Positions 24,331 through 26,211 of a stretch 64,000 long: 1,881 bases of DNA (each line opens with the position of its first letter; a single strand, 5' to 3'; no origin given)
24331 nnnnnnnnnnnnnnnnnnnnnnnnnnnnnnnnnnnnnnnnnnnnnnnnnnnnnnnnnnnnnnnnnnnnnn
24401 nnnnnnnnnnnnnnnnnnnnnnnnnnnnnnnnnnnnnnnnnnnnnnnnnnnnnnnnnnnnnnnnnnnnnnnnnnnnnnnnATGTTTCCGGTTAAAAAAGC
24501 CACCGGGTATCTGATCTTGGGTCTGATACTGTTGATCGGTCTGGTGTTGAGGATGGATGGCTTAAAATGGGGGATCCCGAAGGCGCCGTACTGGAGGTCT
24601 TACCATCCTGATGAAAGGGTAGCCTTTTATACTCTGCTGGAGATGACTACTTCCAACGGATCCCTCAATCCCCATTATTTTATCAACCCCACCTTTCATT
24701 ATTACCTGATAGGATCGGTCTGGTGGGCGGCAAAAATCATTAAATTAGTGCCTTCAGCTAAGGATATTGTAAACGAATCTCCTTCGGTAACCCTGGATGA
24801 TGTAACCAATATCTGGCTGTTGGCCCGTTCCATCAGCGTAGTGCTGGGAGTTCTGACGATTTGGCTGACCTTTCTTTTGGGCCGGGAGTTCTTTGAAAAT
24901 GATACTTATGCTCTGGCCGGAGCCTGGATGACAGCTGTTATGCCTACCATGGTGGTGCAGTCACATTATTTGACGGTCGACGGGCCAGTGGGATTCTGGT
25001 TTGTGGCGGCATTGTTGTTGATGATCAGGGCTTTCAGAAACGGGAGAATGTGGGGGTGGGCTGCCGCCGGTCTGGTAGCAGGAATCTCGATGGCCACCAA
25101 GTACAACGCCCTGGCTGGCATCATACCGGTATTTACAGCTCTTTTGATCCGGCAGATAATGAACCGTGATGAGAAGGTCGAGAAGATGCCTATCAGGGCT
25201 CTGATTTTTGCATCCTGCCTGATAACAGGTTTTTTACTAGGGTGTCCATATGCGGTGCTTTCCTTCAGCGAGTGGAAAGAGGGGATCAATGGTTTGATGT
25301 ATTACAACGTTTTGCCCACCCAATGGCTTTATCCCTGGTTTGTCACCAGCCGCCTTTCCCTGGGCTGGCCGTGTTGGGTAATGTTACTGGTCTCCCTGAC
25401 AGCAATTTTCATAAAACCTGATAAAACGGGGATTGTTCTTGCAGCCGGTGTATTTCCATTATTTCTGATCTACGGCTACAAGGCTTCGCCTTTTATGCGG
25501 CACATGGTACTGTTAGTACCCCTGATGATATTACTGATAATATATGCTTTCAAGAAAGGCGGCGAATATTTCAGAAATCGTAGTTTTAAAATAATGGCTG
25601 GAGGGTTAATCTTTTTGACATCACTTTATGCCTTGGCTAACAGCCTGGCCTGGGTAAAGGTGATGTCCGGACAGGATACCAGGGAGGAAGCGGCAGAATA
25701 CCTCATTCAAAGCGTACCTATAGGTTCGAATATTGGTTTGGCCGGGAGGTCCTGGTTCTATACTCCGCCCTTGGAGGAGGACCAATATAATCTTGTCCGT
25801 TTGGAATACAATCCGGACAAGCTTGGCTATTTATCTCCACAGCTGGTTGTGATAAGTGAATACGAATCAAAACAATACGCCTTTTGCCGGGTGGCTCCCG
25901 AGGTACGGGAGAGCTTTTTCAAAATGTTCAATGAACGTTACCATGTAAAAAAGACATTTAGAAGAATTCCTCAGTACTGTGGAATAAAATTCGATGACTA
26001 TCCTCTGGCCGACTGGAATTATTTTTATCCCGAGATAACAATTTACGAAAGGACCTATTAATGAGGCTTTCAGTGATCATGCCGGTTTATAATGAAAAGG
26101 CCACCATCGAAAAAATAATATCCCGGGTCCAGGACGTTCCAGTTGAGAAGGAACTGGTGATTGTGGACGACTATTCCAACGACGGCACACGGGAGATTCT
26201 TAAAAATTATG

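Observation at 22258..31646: Nucleotide-sugar plus lipid-carrier glycosylation cluster: ugd, UXS-like decarboxylase, two ArnC/GtrB-like GT2 and two or three ArnT/PMT-like GT-C transferases, plus a zinc-ribbon methyltransferase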

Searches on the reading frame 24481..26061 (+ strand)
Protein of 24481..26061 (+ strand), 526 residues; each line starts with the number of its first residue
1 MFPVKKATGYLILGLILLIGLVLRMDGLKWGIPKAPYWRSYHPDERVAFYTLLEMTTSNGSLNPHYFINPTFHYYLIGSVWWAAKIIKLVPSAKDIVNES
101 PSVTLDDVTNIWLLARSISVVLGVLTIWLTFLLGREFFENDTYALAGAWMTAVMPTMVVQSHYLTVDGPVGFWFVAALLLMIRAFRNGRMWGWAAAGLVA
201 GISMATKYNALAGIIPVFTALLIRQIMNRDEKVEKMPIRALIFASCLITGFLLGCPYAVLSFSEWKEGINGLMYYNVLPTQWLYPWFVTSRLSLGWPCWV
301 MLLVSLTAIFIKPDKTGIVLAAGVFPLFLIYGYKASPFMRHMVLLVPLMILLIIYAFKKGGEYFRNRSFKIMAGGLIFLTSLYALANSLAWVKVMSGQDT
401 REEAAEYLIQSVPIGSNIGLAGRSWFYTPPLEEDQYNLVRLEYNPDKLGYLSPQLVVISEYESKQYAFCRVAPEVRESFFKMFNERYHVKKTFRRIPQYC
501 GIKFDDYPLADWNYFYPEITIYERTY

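Call 3: search_protein_families(library=pfam, proteins=[window:24481-26061:+])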
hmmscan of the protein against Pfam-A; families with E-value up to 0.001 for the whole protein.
window:24481-26061:+ (526 aa): 2 families
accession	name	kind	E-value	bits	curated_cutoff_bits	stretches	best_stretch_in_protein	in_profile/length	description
PF13231.12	PMT_2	-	4.6e-13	50.1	26.1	1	116-237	25-143/160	Dolichyl-phosphate-mannose-protein mannosyltransferase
PF02366.24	PMT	-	2e-08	34.5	22.7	1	70-238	46-213/245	Dolichyl-phosphate-mannose-protein mannosyltransferase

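Call 4: search_protein_families(library=ncbifam, proteins=[window:24481-26061:+])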
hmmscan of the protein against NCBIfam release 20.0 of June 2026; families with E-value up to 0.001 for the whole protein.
window:24481-26061:+ (526 aa): 3 families
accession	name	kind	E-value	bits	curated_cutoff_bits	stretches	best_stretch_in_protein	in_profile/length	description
TIGR03663.1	TIGR03663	subfamily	1.7e-07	30.6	126.25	1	114-224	72-179/435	flippase activity-associated protein Agl23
TIGR04154.1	archaeo_STT3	subfamily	0.00014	20.3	450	1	113-221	96-206/831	oligosaccharyl transferase, archaeosortase A system-associated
NF009784.2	PRK13279.1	equivalog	0.00048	18.9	567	1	116-257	84-228/539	lipid IV(A) 4-amino-4-deoxy-L-arabinosyltransferase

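Call 10: find_encoding_contigs(protein=window:24481-26061:+, flank=10000, max_places=6)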
Protein window:24481-26061:+ (526 aa): 1 contig read that carries it; 1 place shown.
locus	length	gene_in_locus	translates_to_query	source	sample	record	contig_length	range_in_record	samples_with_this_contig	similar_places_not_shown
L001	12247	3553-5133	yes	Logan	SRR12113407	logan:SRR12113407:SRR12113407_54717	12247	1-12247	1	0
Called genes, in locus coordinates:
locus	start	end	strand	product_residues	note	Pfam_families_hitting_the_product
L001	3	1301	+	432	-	?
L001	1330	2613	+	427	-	PF03446:NAD_binding_2 (weak), PF03721:UDPG_MGDP_dh_N, PF00984:UDPG_MGDP_dh, PF03720:UDPG_MGDP_dh_C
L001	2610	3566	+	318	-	PF01073:3Beta_HSD, PF01370:Epimerase, PF02719:Polysacc_synt_2 (faint), PF04321:RmlD_sub_bind, PF16363:GDP_Man_Dehyd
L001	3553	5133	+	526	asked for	PF02366:PMT, PF13231:PMT_2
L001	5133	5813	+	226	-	PF00535:Glycos_transf_2, PF10111:Glyco_tranf_2_2 (weak)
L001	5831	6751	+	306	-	PF13489:Methyltransf_23, PF08241:Methyltransf_11, PF08242:Methyltransf_12, PF13649:Methyltransf_25 (weak)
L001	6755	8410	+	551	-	-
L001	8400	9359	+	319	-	PF00535:Glycos_transf_2, PF10111:Glyco_tranf_2_2, PF13641:Glyco_tranf_2_3 (weak)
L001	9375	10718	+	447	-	-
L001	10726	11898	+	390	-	PF02670:DXP_reductoisom, PF08436:DXP_redisom_C, PF13288:DXPR_C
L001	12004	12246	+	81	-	?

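Call 14: find_homologous_proteins(query=window:24481-26061:+, max_evalue=0.00001)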
Query window:24481-26061:+ (526 aa): 185 proteins with E <= 0.00001 among 8000 candidates; the best 120 are listed.
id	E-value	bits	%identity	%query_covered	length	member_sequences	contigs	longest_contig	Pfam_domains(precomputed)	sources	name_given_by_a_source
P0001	2.2e-287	972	79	100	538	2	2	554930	PF02366.25,PF13231.13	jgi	jgi:4-amino-4-deoxy-L-arabinose transferase-like glycosyltransferase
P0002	2.2e-273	926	74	100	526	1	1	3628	PF02366.25,PF13231.13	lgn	-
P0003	4.8e-260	882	72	100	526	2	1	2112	PF02366.25,PF13231.13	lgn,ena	-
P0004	3.3e-258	876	72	98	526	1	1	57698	PF02366.25,PF13231.13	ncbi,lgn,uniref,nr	ncbi:glycosyltransferase family 39 protein [candidate division TA06 bacterium]|uniref:Glycosyltransf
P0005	3.0e-251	853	69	95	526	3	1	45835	PF02366.25,PF13231.13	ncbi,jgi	jgi:4-amino-4-deoxy-L-arabinose transferase-like glycosyltransferase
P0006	3.0e-247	840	68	96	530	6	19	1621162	PF02366.25,PF13231.13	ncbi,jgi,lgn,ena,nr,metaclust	ncbi:TPA: hypothetical protein DCG35_03295 [Candidatus Edwardsbacteria bacterium]|nr:hypothetical pr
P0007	8.7e-245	832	65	100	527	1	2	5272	PF02366.25,PF13231.13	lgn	-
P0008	6.3e-241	819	67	99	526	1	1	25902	PF02366.25,PF13231.13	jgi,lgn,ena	-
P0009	4.0e-239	813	67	99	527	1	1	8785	PF02366.25,PF13231.13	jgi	jgi:4-amino-4-deoxy-L-arabinose transferase-like glycosyltransferase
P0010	3.1e-234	797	65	100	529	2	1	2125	PF02366.25,PF13231.13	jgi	-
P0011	5.3e-223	760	62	99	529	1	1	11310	PF02366.25,PF13231.13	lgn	-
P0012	2.8e-213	728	60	96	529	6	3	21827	PF02366.25,PF13231.13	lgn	-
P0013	4.7e-212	724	60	100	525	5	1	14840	PF02366.25,PF13231.13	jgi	jgi:4-amino-4-deoxy-L-arabinose transferase-like glycosyltransferase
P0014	7.4e-204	697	58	100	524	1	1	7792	PF02366.25,PF13231.13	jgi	jgi:hypothetical protein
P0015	7.2e-143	495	46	96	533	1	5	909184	PF02366.25,PF13231.13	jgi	jgi:4-amino-4-deoxy-L-arabinose transferase-like glycosyltransferase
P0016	4.5e-67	245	32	95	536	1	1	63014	PF02366.25,PF13231.13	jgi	jgi:hypothetical protein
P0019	1.5e-59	220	30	96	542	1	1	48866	PF02366.25,PF13231.13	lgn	-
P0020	7.4e-48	182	29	95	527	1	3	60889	PF02366.25,PF13231.13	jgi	jgi:hypothetical protein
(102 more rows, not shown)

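Call 15: find_encoding_contigs(protein=P0006, flank=10000, max_places=2)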
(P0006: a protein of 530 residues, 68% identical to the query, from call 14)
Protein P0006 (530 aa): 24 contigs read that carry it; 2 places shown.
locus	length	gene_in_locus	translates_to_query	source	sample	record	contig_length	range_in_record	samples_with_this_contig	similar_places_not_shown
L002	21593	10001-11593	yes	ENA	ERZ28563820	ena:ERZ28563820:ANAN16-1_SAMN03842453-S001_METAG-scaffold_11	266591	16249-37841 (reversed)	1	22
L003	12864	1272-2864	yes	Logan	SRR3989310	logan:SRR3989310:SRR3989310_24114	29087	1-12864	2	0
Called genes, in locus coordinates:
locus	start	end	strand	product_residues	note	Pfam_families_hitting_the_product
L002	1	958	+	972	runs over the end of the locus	PF04313:HSDR_N (faint), PF02384:N6_Mtase (weak), PF20473:MmeI_Mtase, PF07669:Eco57I, PF02384:N6_Mtase (weak), PF12950:TaqI_C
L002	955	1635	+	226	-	-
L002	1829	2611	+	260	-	PF18730:HEPN_Cthe2314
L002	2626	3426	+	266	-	-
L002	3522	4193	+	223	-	PF13091:PLDc_2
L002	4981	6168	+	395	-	PF03486:HI0933_like, PF13738:Pyr_redox_3 (faint), PF22780:HI0933_like_1st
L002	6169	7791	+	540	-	PF01590:GAF, PF13185:GAF_2, PF13492:GAF_3, PF00990:GGDEF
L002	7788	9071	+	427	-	PF03446:NAD_binding_2 (weak), PF03721:UDPG_MGDP_dh_N, PF03807:F420_oxidored (faint), PF00984:UDPG_MGDP_dh, PF03720:UDPG_MGDP_dh_C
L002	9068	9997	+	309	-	PF01073:3Beta_HSD, PF01370:Epimerase, PF04321:RmlD_sub_bind, PF07993:NAD_binding_4 (faint), PF16363:GDP_Man_Dehyd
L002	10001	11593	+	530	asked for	PF02366:PMT, PF13231:PMT_2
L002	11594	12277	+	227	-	PF00535:Glycos_transf_2, PF10111:Glyco_tranf_2_2 (faint), PF13641:Glyco_tranf_2_3 (weak)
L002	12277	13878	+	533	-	PF13231:PMT_2 (weak)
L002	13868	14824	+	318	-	PF00535:Glycos_transf_2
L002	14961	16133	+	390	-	PF02670:DXP_reductoisom, PF08436:DXP_redisom_C, PF13288:DXPR_C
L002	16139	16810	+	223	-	PF02163:Peptidase_M50 (weak)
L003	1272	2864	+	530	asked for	PF02366:PMT, PF13231:PMT_2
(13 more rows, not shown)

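Call 16: find_encoding_contigs(protein=P0015, flank=10000, max_places=2)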
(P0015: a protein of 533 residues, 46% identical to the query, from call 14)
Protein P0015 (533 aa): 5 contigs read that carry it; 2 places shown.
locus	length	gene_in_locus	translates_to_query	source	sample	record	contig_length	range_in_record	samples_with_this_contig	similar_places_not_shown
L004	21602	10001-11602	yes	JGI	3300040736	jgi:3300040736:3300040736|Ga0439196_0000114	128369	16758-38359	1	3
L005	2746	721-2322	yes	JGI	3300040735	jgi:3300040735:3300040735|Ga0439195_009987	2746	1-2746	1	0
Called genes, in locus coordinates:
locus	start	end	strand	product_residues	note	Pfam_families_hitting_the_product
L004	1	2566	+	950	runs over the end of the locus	PF01326:PPDK_N, PF00391:PEP-utilizers, PF02896:PEP-utilizers_C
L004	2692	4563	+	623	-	PF13271:DUF4062, PF13428:TPR_14 (faint), PF13432:TPR_16 (faint), PF23914:TPR_CcmH_CycH (faint), PF07719:TPR_2 (faint), PF00515:TPR_1 (weak), PF13181:TPR_8 (weak), PF13414:TPR_11 (weak), +8 more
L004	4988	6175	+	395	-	PF03486:HI0933_like, PF13738:Pyr_redox_3 (weak), PF22780:HI0933_like_1st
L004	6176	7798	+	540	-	PF01590:GAF, PF13185:GAF_2, PF13492:GAF_3, PF00990:GGDEF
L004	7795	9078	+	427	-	PF03446:NAD_binding_2 (faint), PF03721:UDPG_MGDP_dh_N, PF00984:UDPG_MGDP_dh, PF03720:UDPG_MGDP_dh_C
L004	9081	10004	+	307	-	PF01073:3Beta_HSD, PF01370:Epimerase, PF04321:RmlD_sub_bind (weak), PF07993:NAD_binding_4 (faint), PF16363:GDP_Man_Dehyd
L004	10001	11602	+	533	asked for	PF02366:PMT, PF13231:PMT_2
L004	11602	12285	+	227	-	PF00535:Glycos_transf_2, PF10111:Glyco_tranf_2_2 (weak), PF13641:Glyco_tranf_2_3 (weak)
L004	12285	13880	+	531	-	-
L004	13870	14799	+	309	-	PF00535:Glycos_transf_2, PF10111:Glyco_tranf_2_2 (weak), PF13641:Glyco_tranf_2_3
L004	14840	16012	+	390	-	PF02670:DXP_reductoisom, PF08436:DXP_redisom_C, PF13288:DXPR_C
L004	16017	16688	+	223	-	PF02163:Peptidase_M50 (weak)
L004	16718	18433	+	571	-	PF00501:AMP-binding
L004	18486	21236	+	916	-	-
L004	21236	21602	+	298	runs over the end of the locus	PF02899:Phage_int_SAM_1, PF13495:Phage_int_SAM_4, PF00589:Phage_integrase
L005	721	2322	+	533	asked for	PF02366:PMT, PF13231:PMT_2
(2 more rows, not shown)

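Call 17: find_encoding_contigs(protein=P0016, flank=10000, max_places=1)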
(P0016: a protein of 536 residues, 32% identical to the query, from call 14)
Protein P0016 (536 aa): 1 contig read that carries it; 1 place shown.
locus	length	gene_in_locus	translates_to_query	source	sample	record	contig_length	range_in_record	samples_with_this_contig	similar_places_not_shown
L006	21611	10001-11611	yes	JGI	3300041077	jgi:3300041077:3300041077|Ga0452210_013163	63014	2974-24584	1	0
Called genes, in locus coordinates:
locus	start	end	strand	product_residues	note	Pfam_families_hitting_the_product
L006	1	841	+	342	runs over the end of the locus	PF00266:Aminotran_5 (weak), PF01041:DegT_DnrJ_EryC1, PF01212:Beta_elim_lyase (weak)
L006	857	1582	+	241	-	PF00535:Glycos_transf_2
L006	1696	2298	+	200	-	PF01726:LexA_DNA_bind, PF00717:Peptidase_S24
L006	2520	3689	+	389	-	PF00817:IMS, PF11798:IMS_HHH (weak), PF21999:IMS_HHH_1 (faint), PF11799:IMS_C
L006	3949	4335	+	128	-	-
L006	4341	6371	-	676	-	PF10034:Dpy19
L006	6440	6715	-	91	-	-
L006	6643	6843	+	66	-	-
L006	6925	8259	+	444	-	PF14269:Arylsulfotran_2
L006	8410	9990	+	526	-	PF00884:Sulfatase, PF01663:Phosphodiest, PF16347:SGSH_C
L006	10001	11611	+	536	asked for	PF02366:PMT, PF13231:PMT_2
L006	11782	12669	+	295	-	-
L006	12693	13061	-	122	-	PF00041:fn3 (weak)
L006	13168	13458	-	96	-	-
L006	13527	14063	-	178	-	PF01522:Polysacc_deac_1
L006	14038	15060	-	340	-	PF00657:Lipase_GDSL (faint), PF13472:Lipase_GDSL_2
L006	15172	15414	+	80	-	-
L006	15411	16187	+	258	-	PF00483:NTP_transferase, PF12804:NTP_transf_3 (weak)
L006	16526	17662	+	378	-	PF01073:3Beta_HSD (weak), PF01370:Epimerase, PF04321:RmlD_sub_bind, PF16363:GDP_Man_Dehyd, PF02719:Polysacc_synt_2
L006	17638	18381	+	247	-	PF00535:Glycos_transf_2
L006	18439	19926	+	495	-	PF02310:B12-binding, PF04055:Radical_SAM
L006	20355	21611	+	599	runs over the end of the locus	PF11617:Cu-binding_MopE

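Call 18: find_encoding_contigs(protein=P0019, flank=10000, max_places=1)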
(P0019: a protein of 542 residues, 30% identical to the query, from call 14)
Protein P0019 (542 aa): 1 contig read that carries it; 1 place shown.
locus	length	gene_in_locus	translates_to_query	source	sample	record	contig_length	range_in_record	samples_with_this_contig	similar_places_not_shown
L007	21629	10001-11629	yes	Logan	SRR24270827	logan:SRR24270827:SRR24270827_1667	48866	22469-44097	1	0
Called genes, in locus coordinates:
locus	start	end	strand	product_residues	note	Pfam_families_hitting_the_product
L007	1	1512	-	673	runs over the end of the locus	PF00270:DEAD, PF00271:Helicase_C, PF22590:Cas3-like_C_2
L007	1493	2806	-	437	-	PF10923:BrxC_BrxD, PF13191:AAA_16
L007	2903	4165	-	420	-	PF10923:BrxC_BrxD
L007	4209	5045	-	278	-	-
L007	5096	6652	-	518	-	PF13231:PMT_2 (weak)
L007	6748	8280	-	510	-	PF13231:PMT_2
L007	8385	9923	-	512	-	PF13231:PMT_2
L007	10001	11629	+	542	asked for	PF02366:PMT, PF13231:PMT_2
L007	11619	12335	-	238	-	PF00005:ABC_tran, PF13304:AAA_21 (faint)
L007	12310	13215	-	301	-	PF13100:OstA_2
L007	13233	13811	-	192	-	PF06835:LptC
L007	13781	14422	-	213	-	PF03279:Lip_A_acyltrans (faint)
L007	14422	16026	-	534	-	PF06418:CTP_synth_N, PF07722:Peptidase_C26 (faint), PF00117:GATase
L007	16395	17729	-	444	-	PF00072:Response_reg, PF00004:AAA (faint), PF00158:Sigma54_activat, PF14532:Sigma54_activ_2, PF07728:AAA_5 (faint), PF13556:HTH_30 (faint), PF25601:AAA_lid_14, PF02954:HTH_8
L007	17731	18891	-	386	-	PF04519:Bactofilin (faint), PF26514:DUF8173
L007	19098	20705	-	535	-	PF01336:tRNA_anti-codon, PF00152:tRNA-synt_2, PF02938:GAD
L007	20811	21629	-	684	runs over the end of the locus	PF02092:tRNA_synt_2f, PF05746:DALR_1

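Call 19: find_encoding_contigs(protein=P0020, flank=10000, max_places=1)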
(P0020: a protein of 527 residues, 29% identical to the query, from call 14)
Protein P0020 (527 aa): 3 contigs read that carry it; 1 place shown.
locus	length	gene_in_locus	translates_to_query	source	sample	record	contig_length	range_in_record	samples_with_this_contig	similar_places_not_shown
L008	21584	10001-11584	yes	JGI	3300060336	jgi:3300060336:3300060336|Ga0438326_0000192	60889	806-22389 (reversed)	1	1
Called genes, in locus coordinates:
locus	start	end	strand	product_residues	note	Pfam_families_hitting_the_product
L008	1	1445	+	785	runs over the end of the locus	-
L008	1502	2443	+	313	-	PF01073:3Beta_HSD, PF01370:Epimerase, PF02719:Polysacc_synt_2, PF04321:RmlD_sub_bind, PF05368:NmrA (weak), PF07993:NAD_binding_4, PF13460:NAD_binding_10, PF16363:GDP_Man_Dehyd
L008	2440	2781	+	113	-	-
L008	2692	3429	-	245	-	PF01061:ABC2_membrane, PF12698:ABC2_membrane_3 (weak)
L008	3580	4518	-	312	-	PF00005:ABC_tran, PF13304:AAA_21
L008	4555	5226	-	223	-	-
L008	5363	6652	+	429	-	PF03721:UDPG_MGDP_dh_N, PF00984:UDPG_MGDP_dh, PF03720:UDPG_MGDP_dh_C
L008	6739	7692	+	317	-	PF01073:3Beta_HSD (weak), PF01370:Epimerase, PF04321:RmlD_sub_bind, PF07993:NAD_binding_4 (faint), PF16363:GDP_Man_Dehyd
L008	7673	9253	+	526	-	PF13231:PMT_2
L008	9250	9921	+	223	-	PF00535:Glycos_transf_2, PF13641:Glyco_tranf_2_3 (weak)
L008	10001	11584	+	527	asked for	PF02366:PMT, PF13231:PMT_2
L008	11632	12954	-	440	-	-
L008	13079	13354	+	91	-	-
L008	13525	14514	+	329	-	PF01381:HTH_3, PF13560:HTH_31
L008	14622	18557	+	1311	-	PF01839:FG-GAP (faint), PF13517:FG-GAP_3, PF07705:CARDB (faint)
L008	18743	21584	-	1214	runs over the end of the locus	?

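Call 23: search_solved_structures(query=window:24481-26061:+, max_evalue=1)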
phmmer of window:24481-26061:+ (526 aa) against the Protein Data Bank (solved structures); distinct sequences matched with E-value up to 1: 0.

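Call 33: search_solved_structures(query=A3, max_evalue=0.1)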
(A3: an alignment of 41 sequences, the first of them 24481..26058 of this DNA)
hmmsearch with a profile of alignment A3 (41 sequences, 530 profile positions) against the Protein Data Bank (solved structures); distinct sequences matched with E-value up to 0.1: 8.
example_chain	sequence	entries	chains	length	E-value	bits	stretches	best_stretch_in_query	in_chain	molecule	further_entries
6p25_A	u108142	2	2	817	1.2e-11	47.2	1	104-251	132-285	Dolichyl-phosphate-mannose--protein mannosyltransferase 1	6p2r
5ezm_A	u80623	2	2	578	2.9e-06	29.4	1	109-387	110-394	4-amino-4-deoxy-L-arabinose transferase or related glycosyltransferases of PMT family | 4-amino-4-deoxy-L-arabinose (L-Ara4N) transferase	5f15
3waj_A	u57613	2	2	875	0.00025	23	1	111-249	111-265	Transmembrane oligosaccharyl transferase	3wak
5gmy_A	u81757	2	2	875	0.00033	22.6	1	111-249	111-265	Transmembrane oligosaccharyl transferase, putative | Dolichyl-phosphooligosaccharide-protein glycotransferase 3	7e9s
6s7o_A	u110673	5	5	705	0.0036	19.2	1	111-192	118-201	Dolichyl-diphosphooligosaccharide--protein glycosyltransferase subunit STT3A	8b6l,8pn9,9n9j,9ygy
6ftj_5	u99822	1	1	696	0.0043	18.9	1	111-192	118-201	Dolichyl-diphosphooligosaccharide--protein glycosyltransferase subunit STT3A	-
6ftg_5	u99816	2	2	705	0.007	18.2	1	111-192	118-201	Dolichyl-diphosphooligosaccharide--protein glycosyltransferase subunit STT3A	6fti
6c26_A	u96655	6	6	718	0.1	14.4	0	112-217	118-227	Dolichyl-diphosphooligosaccharide--protein glycosyltransferase subunit STT3 | Dolichyl-diphosphooligosaccharide--protein glycotransferase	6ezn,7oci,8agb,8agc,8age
